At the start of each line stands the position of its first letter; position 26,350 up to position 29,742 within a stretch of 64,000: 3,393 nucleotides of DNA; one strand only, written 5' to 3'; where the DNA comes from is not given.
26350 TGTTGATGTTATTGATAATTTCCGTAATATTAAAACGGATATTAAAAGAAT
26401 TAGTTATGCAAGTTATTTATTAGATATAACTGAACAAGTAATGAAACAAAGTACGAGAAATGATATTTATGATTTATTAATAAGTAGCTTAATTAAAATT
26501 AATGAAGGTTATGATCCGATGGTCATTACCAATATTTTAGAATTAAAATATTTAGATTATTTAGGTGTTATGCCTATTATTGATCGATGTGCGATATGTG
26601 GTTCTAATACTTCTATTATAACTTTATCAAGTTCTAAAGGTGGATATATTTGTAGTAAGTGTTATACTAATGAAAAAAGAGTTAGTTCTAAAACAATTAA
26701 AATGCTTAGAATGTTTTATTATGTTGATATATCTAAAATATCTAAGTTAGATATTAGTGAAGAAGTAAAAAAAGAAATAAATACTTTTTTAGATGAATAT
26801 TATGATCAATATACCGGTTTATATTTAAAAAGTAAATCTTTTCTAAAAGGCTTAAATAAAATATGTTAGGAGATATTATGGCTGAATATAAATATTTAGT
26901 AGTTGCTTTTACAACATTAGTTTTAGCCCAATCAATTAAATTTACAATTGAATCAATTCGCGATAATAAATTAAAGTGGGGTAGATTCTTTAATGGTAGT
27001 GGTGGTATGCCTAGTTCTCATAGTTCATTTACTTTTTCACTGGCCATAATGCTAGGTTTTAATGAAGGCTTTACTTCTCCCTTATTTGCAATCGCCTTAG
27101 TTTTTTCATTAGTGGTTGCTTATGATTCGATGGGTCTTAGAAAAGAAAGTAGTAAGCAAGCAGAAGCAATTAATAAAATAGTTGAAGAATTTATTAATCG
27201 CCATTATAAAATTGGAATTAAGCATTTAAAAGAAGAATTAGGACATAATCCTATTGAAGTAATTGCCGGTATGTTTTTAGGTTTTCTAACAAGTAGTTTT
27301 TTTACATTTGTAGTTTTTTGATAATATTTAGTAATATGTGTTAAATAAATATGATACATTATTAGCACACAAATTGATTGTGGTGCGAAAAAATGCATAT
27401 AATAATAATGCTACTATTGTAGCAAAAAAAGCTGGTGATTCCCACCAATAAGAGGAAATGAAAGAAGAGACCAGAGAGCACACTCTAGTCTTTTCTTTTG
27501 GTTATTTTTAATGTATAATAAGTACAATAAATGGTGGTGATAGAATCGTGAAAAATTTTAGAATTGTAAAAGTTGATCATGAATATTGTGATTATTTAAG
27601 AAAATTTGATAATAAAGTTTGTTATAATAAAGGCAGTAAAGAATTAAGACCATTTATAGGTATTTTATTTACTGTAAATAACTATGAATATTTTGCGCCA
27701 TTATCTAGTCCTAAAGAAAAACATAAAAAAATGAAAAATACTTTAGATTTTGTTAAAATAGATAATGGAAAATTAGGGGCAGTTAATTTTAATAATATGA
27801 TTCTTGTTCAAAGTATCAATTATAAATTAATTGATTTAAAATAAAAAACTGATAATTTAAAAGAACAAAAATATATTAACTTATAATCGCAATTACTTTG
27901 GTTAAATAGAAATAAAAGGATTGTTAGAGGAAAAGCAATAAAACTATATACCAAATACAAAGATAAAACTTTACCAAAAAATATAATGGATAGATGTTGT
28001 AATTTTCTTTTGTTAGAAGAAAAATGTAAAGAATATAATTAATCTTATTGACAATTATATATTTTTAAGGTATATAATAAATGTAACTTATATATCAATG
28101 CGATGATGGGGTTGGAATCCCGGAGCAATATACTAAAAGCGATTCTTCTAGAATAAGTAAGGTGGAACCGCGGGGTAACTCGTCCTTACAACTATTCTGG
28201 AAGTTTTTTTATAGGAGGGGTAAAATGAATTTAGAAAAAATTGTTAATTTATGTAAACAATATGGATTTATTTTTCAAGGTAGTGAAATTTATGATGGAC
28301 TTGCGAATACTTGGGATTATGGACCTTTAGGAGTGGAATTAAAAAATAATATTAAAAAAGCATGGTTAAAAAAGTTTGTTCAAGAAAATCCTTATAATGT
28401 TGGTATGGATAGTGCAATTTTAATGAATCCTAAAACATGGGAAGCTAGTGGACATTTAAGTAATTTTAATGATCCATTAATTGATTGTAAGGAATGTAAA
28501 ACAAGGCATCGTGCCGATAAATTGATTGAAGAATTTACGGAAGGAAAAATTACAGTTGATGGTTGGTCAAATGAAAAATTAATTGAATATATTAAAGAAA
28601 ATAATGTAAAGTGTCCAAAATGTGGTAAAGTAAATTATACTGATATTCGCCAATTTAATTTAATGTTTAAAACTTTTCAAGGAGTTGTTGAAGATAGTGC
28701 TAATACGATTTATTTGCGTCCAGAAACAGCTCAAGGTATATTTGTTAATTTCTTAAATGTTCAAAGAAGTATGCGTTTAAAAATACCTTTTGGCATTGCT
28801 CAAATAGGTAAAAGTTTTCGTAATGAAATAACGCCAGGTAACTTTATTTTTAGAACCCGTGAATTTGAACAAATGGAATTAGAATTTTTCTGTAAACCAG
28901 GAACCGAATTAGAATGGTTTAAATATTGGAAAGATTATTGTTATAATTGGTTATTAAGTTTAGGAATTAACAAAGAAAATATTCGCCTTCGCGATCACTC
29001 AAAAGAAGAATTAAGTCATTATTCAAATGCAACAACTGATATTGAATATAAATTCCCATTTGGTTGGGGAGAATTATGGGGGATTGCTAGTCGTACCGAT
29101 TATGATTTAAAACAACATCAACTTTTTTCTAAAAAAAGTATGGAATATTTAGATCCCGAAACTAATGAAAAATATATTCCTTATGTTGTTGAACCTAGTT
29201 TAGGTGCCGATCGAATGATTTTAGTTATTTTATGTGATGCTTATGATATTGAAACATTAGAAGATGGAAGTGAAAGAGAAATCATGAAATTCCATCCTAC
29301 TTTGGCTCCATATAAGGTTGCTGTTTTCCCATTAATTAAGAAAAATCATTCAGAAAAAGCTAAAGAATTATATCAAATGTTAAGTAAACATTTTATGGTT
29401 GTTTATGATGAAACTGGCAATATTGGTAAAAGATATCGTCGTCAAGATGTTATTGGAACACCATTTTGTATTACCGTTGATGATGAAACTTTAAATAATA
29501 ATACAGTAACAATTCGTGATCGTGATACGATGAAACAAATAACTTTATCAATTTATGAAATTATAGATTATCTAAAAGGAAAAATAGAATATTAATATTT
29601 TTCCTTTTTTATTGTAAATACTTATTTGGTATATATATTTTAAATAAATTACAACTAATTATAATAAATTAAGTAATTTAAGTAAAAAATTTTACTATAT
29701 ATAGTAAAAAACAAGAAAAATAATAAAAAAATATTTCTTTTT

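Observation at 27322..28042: Decayed type III toxin-antitoxin locus: toxI-like repeat region, terminator, and a toxN/AbiQ ORF with two in-frame TAA stops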

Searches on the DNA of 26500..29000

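Call 8: search_rna_families(source=window, start=26500, end=29000, threshold=evalue, max_evalue=1, show_alignments=3)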
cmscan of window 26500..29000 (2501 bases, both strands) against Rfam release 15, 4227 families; matches with E-value up to 1: 1.
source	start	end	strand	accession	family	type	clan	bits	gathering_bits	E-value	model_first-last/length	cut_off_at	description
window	28035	28190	+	RF00230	T-box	Cis-reg; leader;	-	40.4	93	6.8e-07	1-219/219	no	T-box leader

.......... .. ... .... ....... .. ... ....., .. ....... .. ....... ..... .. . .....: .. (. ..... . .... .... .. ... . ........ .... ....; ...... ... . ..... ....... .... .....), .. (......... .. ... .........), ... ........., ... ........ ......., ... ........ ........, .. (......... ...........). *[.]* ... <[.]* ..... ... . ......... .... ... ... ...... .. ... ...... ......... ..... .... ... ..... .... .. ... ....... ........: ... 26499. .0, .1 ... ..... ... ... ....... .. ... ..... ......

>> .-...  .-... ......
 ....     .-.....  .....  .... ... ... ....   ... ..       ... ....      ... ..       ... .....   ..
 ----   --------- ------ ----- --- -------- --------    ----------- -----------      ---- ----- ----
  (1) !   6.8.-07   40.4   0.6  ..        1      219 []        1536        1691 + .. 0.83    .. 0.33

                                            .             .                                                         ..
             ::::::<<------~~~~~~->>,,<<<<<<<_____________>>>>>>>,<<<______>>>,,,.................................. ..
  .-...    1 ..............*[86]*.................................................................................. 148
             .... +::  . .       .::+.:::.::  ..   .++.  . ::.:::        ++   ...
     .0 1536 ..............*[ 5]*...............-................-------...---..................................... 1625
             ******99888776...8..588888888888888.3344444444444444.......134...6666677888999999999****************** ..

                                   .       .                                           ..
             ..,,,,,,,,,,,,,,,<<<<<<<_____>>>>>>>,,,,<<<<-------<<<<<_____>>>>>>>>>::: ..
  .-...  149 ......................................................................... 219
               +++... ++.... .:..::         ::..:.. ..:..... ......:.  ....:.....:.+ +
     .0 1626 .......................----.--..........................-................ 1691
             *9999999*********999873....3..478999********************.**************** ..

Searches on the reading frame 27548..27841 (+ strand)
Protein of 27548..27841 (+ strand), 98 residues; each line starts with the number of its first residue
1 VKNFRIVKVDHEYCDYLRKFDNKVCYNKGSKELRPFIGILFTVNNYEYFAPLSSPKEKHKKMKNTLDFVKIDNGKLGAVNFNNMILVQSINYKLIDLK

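Call 6: search_protein_families(library=pfam, proteins=[window:27548-27841:+], max_evalue=1)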
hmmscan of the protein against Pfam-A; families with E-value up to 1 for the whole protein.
seq(98 aa): 1 family
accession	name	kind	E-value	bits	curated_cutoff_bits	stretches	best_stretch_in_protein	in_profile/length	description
PF13958.12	ToxN_toxin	-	3.5e-32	112.2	25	1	5-97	2-97/159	Toxin ToxN, type III toxin-antitoxin system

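Call 15: find_encoding_contigs(protein=window:27548-27841:+, flank=3000, max_places=10)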
Protein window:27548-27841:+ (98 aa): 24 contigs read that carry it; 10 places shown.
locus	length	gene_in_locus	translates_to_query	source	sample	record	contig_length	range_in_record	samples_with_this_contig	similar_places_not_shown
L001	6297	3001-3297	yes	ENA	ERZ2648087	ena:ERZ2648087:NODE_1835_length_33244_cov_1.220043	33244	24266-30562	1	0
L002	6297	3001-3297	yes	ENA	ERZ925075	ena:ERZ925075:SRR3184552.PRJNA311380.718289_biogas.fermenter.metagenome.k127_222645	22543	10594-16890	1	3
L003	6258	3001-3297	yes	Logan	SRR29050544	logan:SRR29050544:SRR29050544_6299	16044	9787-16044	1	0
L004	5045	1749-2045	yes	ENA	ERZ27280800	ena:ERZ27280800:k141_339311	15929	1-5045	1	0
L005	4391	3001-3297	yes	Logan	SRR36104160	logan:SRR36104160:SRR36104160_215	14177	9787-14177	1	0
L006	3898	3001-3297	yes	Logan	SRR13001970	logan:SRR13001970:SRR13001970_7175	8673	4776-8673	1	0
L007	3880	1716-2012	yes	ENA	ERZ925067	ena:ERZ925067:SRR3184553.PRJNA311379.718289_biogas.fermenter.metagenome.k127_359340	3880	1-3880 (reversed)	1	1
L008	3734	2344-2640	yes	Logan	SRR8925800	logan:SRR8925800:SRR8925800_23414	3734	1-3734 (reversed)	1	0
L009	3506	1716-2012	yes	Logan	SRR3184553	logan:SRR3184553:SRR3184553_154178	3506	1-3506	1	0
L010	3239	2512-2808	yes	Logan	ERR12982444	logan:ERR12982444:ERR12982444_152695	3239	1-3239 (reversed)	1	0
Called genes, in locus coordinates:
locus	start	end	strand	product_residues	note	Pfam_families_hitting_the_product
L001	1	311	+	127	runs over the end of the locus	PF00383:dCMP_cyt_deam_1, PF08211:dCMP_cyt_deam_2 (weak)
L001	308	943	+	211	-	PF00350:Dynamin_N (faint), PF01926:MMR_HSR1, PF02421:FeoB_N, PF03193:RsgA_GTPase (faint), PF04548:AIG1 (weak), PF10662:PduV-EutP (weak), PF00009:GTP_EFTU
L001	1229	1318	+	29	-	-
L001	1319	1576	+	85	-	PF07866:DUF1653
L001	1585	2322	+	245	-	PF11967:RecO_N, PF02565:RecO_C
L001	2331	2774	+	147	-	PF02681:DUF212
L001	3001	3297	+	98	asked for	PF13958:ToxN_toxin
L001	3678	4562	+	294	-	PF28494:GlyRS_ins_1 (weak), PF00587:tRNA-synt_2b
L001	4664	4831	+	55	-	-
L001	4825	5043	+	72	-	PF03129:HGTP_anticodon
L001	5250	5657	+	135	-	PF04472:SepF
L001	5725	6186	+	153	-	PF05103:DivIVA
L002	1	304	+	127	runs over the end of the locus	PF00383:dCMP_cyt_deam_1, PF08211:dCMP_cyt_deam_2 (weak)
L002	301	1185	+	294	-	PF00009:GTP_EFTU, PF00350:Dynamin_N (faint), PF01926:MMR_HSR1, PF02421:FeoB_N, PF03193:RsgA_GTPase (faint), PF04548:AIG1 (weak), PF10662:PduV-EutP (weak), PF07650:KH_2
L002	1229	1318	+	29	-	-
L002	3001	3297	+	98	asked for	PF13958:ToxN_toxin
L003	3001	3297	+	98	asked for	PF13958:ToxN_toxin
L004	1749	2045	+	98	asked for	PF13958:ToxN_toxin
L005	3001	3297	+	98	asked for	PF13958:ToxN_toxin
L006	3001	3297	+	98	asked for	PF13958:ToxN_toxin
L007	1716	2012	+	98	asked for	PF13958:ToxN_toxin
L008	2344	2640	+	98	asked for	PF13958:ToxN_toxin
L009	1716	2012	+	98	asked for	PF13958:ToxN_toxin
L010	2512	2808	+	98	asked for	PF13958:ToxN_toxin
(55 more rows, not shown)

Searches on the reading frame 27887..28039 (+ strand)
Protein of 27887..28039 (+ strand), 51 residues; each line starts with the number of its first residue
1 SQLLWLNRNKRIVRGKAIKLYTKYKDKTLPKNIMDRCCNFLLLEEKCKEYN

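Call 6: search_protein_families(library=pfam, proteins=[window:27887-28039:+], max_evalue=1)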
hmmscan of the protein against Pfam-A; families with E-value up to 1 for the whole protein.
seq(51 aa): 1 family
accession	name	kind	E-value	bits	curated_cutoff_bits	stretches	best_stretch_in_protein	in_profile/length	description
PF13958.12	ToxN_toxin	-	8.9e-08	32.9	25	1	2-50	112-159/159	Toxin ToxN, type III toxin-antitoxin system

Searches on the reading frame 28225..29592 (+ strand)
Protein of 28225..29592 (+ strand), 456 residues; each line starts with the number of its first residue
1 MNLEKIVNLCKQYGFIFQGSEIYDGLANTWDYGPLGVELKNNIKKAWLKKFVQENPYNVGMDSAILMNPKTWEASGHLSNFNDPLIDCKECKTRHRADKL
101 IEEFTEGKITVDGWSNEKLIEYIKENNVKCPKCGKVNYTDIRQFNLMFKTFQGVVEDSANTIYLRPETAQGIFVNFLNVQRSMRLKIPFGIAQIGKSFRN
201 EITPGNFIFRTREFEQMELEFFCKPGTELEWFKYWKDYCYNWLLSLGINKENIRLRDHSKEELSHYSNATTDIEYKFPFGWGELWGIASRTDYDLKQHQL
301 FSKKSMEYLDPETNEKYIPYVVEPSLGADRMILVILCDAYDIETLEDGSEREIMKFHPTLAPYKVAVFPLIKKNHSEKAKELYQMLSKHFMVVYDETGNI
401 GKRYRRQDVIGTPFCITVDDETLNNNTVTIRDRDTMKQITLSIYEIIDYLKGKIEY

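Call 52: find_related_loci(query=window:28225-29592:+, collection=metagenome_contigs, flank=4000)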
Query window:28225-29592:+ (456 aa) in metagenome_contigs; peptide patterns used: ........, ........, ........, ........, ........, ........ (x = any residue, [..] = any of these).
600 stretches matched a pattern (row limit reached: there are more); 595 encode a relative of the query (tblastn E <= 1e-3); the best 80 are kept; 80 distinct loci.
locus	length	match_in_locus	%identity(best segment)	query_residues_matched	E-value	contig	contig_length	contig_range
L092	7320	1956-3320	73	1-456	0e+0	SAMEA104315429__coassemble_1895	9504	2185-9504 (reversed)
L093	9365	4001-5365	73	1-456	0e+0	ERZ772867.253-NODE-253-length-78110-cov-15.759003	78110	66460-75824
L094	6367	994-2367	74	2-456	0e+0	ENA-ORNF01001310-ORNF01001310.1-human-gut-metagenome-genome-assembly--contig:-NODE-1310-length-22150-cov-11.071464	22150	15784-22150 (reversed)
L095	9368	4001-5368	74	1-456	0e+0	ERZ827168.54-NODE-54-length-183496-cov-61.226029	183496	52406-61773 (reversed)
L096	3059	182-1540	68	2-456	0e+0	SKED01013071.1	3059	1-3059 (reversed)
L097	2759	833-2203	70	2-456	0e+0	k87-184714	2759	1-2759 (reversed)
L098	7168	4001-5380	69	1-456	0e+0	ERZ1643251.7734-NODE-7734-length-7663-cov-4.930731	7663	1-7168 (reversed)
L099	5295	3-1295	72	20-454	0e+0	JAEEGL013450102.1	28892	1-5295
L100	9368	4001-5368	69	3-456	0e+0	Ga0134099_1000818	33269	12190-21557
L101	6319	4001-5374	68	1-456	0e+0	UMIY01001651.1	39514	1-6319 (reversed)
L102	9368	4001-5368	68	1-456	0e+0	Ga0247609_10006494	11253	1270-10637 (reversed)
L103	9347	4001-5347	69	2-454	0e+0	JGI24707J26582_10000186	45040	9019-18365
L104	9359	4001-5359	70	3-456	0e+0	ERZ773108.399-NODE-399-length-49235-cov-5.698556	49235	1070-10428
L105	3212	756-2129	67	2-456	0e+0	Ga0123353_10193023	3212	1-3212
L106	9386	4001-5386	68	1-456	0e+0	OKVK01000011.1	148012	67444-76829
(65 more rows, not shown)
